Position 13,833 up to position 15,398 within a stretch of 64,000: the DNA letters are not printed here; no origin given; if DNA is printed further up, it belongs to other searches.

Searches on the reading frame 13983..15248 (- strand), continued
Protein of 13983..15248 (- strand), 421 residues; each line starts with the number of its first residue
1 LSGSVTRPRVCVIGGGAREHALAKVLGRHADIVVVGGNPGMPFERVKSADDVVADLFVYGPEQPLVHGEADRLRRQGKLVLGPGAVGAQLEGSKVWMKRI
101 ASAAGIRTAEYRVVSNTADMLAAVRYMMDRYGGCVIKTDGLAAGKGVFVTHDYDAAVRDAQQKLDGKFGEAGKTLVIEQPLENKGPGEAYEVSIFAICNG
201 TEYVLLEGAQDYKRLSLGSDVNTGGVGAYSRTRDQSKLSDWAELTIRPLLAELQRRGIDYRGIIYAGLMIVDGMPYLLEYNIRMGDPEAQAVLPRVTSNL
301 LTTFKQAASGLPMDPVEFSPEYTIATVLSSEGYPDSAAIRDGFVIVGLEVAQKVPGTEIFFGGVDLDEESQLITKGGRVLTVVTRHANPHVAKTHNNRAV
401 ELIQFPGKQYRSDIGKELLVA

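Call 67: find_encoding_contigs(protein=P0275, flank=10000, max_places=2)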
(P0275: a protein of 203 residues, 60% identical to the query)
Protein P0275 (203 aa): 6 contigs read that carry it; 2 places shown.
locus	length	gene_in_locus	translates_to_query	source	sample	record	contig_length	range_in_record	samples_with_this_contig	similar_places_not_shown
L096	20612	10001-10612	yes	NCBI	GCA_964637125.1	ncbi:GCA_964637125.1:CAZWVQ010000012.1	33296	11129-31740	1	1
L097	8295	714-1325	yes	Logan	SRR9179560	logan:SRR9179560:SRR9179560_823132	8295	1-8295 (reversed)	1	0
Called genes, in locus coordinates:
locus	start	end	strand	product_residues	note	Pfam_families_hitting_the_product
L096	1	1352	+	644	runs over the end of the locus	PF05157:MshEN, PF00437:T2SSE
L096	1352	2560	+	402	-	PF28597:T2SSF_N, PF00482:T2SSF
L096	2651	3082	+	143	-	PF07963:N_methyl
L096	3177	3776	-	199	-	-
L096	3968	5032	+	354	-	PF11104:PilM_2, PF06723:MreB_Mbl (faint), PF25216:Volactin (weak), PF14450:FtsA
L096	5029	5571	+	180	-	PF05137:PilN (weak)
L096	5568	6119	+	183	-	PF04350:PilO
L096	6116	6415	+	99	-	-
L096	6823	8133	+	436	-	PF22422:MGH1-like_GH, PF01204:Trehalase, PF03200:Glyco_hydro_63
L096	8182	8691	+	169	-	-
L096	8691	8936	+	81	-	-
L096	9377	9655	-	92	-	PF22278:DUF6958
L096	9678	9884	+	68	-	-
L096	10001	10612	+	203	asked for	PF00551:Formyl_trans_N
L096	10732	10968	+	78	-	-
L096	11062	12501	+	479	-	PF13567:DUF4131 (weak), PF03772:Competence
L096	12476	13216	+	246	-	PF20772:TACO1_YebC_N, PF01709:Transcrip_reg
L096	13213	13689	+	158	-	PF02075:RuvC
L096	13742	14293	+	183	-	PF01330:RuvA_N, PF00633:HHH (faint), PF14520:HHH_5, PF07499:RuvA_C (weak)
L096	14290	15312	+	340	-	PF05496:RuvB_N, PF13191:AAA_16 (faint), PF00004:AAA, PF07728:AAA_5, PF17864:AAA_lid_4, PF05491:WHD_RuvB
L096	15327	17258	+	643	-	-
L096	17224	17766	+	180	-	PF03703:bPH_2 (weak)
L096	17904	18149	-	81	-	-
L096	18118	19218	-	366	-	PF00226:DnaJ, PF01556:DnaJ_C, PF00684:DnaJ_CXXCXGXG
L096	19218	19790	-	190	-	PF00485:PRK (faint), PF13238:AAA_18 (faint)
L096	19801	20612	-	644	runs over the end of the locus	PF00012:HSP70, PF06723:MreB_Mbl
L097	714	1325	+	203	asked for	PF00551:Formyl_trans_N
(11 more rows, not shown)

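Call 79: find_encoding_contigs(protein=P0282, flank=10000, max_places=2)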
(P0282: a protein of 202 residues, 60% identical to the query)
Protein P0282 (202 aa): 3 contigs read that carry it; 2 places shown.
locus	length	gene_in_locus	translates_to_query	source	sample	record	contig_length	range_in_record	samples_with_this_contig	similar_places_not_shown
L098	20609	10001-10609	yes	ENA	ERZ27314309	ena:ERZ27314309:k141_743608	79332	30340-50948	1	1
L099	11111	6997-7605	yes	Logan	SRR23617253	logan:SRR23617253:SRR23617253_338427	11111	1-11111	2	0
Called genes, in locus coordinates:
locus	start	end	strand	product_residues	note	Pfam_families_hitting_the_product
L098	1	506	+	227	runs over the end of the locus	PF01746:tRNA_m1G_MT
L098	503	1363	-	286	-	PF13354:Beta-lactamase2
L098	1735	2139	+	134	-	PF09055:Sod_Ni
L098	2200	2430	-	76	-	-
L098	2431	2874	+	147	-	-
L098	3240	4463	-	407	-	-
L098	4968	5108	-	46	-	-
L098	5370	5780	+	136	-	-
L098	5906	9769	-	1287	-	PF18076:FGAR-AT_N, PF18072:FGAR-AT_linker, PF02769:AIRS_C, PF22689:FGAR-AT_PurM_N-like, PF02769:AIRS_C, PF13507:GATase_5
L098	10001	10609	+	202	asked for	PF00551:Formyl_trans_N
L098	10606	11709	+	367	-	PF00586:AIRS, PF02769:AIRS_C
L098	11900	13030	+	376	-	PF01180:DHO_dh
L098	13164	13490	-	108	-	PF00581:Rhodanese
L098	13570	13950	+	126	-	PF01475:FUR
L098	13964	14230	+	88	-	PF00462:Glutaredoxin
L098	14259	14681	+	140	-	PF00581:Rhodanese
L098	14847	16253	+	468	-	PF00033:Cytochrome_B (weak), PF13631:Cytochrom_B_N_2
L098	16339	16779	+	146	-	PF04205:FMN_bind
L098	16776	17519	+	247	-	PF02424:ApbE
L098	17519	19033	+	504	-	PF03116:NQR2_RnfD_RnfE (weak), PF00175:NAD_binding_1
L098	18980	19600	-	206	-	-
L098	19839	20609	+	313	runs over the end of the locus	PF08240:ADH_N, PF00107:ADH_zinc_N, PF13602:ADH_zinc_N_2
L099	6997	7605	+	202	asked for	PF00551:Formyl_trans_N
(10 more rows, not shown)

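Call 83: list_cluster_members(proteins=[L098:5906-9769:-, L098:10606-11709:+, P0282, L098:11900-13030:+, L098:14847-16253:+, L098:3240-4463:-, L098:17519-19033:+, L098:503-1363:-])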
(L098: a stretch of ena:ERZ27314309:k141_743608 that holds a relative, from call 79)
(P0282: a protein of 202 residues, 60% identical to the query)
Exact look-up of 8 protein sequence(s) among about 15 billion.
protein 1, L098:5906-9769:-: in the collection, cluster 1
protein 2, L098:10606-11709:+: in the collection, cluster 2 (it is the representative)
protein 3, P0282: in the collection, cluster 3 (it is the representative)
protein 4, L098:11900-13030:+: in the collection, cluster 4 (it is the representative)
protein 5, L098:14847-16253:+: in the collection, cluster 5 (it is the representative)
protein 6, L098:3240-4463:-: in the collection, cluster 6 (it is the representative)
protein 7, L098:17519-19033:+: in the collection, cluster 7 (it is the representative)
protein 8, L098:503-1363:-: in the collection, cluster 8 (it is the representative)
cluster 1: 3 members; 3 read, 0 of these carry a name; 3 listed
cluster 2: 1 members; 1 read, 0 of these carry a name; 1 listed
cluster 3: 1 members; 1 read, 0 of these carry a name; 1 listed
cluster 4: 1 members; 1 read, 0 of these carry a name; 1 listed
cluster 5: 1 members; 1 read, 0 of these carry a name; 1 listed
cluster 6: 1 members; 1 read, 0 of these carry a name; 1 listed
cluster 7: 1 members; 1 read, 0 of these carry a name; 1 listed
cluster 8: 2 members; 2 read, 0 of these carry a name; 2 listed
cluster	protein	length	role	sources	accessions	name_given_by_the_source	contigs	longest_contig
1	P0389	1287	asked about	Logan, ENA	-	-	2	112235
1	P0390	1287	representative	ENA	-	-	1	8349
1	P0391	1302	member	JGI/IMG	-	-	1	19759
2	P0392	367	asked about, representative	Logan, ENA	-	-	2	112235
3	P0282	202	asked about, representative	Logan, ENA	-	-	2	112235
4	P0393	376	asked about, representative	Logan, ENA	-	-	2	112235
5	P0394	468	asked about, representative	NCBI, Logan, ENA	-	-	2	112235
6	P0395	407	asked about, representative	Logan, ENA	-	-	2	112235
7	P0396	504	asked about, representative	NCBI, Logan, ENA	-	-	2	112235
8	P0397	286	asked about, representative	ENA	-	-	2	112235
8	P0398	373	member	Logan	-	-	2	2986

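Call 87: find_related_loci(query=A3, collection=metagenome_contigs, flank=10000)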
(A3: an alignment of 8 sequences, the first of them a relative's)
Query A3 (417 aa) in metagenome_contigs; peptide patterns used: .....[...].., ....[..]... (x = any residue, [..] = any of these).
600 stretches matched a pattern (row limit reached: there are more); 522 encode a relative of the query (tblastn E <= 1e-3); the best 80 are kept; 80 distinct loci.
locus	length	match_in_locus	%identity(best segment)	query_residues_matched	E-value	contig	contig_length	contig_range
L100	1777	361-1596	49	6-413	3e-117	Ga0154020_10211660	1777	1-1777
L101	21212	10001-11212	50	5-414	7e-109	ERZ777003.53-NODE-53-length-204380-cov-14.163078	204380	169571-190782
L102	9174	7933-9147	49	3-413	6e-107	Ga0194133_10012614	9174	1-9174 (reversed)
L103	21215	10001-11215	49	3-413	3e-106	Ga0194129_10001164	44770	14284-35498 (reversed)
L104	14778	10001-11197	49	5-410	1e-105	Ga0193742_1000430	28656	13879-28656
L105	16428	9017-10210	49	6-410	6e-105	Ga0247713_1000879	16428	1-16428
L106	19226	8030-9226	48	5-410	2e-104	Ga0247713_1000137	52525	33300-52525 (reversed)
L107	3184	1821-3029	48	5-413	2e-106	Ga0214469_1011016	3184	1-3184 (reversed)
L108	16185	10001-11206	47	5-414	9e-104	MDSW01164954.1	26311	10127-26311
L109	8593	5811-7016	47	5-414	8e-104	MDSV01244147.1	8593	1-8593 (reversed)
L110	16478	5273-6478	47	5-414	9e-104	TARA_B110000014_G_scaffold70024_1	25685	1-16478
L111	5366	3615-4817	48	3-410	2e-103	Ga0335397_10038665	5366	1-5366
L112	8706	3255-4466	47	5-414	4e-102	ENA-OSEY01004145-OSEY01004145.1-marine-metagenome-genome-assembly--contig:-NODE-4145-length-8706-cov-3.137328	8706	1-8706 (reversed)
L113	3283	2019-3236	48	5-417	3e-104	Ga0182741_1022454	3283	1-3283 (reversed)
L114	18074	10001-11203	47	5-413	7e-102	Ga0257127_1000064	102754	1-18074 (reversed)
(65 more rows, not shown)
